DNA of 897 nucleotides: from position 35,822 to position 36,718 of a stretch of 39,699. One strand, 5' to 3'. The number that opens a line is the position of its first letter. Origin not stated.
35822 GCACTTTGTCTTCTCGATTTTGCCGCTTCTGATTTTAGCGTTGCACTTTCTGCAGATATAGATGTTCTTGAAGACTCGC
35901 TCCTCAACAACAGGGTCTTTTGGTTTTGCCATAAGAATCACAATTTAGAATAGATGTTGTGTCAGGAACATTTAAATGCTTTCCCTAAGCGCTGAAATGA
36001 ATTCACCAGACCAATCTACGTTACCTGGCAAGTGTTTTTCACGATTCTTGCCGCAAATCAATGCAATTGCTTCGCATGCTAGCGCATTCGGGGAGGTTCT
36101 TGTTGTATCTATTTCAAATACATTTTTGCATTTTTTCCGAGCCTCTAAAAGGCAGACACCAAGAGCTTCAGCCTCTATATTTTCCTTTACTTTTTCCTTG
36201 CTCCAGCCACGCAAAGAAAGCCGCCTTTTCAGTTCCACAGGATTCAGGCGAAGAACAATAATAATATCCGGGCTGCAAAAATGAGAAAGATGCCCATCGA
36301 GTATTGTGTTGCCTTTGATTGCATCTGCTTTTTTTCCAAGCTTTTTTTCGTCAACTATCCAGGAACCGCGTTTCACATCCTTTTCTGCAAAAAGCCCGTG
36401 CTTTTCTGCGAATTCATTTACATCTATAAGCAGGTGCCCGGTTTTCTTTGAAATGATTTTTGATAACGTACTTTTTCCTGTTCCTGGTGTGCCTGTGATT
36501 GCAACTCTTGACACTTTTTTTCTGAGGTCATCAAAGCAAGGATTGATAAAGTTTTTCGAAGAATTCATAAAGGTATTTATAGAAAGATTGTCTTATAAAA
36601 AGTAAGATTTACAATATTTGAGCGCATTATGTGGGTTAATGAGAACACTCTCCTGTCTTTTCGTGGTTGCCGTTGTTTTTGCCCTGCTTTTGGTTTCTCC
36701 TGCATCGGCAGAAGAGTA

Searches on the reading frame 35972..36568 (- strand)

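Call 3: search_protein_families(library=pfam, proteins=[window:35972-36568:-], max_evalue=0.01)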
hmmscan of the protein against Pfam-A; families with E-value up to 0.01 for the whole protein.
window:35972-36568:- (198 aa): 10 families
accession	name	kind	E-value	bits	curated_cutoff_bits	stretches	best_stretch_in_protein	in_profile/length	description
PF13238.12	AAA_18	-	2.9e-24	86.4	29.4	1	22-136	1-127/128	AAA domain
PF01712.25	dNK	-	0.00011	22.5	27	0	89-132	112-152/203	Deoxynucleoside kinase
PF13521.12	AAA_28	-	0.00012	22.8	27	1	21-54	1-32/164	AAA domain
PF00005.33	ABC_tran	-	0.00042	21.4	25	1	20-55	12-51/137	ABC transporter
PF13207.12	AAA_17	-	0.00043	21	27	1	25-114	1-116/136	AAA domain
PF00004.35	AAA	-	0.004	18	21.2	1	24-51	3-30/131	ATPase family associated with various cellular activities (AAA)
PF01202.28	SKI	-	0.0061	17.1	22.1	0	28-57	1-30/159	Shikimate kinase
PF01121.26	CoaE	-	0.0083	16.3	27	0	22-56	3-36/180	Dephospho-CoA kinase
PF20720.3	nSTAND3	-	0.0087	16.2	27.2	0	18-43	16-41/155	Novel STAND NTPase 3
PF02223.23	Thymidylate_kin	-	0.01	16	27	0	98-157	115-176/185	Thymidylate kinase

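Call 15: search_protein_families(library=ncbifam, proteins=[window:35972-36568:-], max_evalue=0.001)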
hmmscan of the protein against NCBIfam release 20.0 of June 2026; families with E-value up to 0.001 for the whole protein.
window:35972-36568:- (198 aa): 5 families
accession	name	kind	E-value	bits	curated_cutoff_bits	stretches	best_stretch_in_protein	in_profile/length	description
NF003012.0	PRK03839.1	equivalog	4.5e-42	144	152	1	21-190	2-168/180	putative kinase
TIGR02173.1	cyt_kin_arch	equivalog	8.4e-08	32.4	102.1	1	22-134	3-126/169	(d)CMP kinase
TIGR00152.1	TIGR00152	equivalog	0.0002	21.3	65.55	0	22-55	2-35/188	dephospho-CoA kinase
TIGR00041.1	DTMP_kinase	equivalog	0.00034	20.4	83.25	0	96-158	126-188/196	dTMP kinase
NF006746.0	PRK09270.1-5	subfamily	0.00083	18.3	250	0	21-40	23-42/210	nucleoside/nucleotide kinase family protein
